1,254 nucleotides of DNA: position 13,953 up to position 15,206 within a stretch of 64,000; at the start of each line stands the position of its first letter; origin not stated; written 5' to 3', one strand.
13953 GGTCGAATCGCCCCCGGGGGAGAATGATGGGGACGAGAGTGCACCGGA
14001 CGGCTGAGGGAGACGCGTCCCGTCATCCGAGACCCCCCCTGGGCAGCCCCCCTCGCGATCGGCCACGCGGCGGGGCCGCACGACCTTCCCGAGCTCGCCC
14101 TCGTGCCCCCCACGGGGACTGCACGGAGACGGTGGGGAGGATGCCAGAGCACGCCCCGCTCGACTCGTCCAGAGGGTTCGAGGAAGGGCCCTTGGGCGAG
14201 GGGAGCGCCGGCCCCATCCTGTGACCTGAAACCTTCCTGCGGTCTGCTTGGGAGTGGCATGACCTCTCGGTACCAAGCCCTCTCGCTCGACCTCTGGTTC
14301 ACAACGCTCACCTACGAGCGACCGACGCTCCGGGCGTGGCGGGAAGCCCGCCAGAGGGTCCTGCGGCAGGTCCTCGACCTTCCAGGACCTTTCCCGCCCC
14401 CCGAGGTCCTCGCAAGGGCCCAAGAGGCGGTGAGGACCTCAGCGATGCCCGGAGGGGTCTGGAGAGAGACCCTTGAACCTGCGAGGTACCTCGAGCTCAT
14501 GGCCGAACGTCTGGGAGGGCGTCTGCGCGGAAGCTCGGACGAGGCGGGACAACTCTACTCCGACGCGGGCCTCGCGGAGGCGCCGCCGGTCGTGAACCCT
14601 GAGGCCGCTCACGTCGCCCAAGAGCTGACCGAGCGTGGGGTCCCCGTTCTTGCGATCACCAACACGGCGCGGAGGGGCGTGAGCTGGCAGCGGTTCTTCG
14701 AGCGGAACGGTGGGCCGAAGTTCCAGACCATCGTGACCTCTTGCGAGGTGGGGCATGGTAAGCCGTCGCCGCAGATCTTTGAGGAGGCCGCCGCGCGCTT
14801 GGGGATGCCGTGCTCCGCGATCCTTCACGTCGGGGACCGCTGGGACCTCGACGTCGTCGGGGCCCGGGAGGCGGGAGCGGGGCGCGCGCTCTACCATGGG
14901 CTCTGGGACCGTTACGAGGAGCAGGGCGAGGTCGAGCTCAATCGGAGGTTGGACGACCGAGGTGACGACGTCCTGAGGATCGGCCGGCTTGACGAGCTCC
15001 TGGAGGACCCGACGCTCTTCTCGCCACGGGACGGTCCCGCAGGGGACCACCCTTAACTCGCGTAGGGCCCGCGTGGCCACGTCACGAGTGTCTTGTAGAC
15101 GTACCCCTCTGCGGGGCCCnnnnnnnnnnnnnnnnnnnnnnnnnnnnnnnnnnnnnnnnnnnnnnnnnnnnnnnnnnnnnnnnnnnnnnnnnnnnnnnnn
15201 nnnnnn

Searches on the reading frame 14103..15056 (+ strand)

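Call 83: search_protein_families(library=pfam, proteins=[window:14103-15056:+], max_evalue=0.001)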
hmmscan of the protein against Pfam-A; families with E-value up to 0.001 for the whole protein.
window:14103-15056:+ (317 aa): 3 families
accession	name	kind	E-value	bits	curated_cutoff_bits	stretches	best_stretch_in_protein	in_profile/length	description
PF00702.32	Hydrolase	-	4.6e-17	63.5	26.4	1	142-258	78-191/191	haloacid dehalogenase-like hydrolase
PF13242.12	Hydrolase_like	-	7.7e-10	39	22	1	219-264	3-48/75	HAD-hyrolase-like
PF13419.12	HAD_2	-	3.2e-08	34.3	23.8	1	170-259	86-173/178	Haloacid dehalogenase-like hydrolase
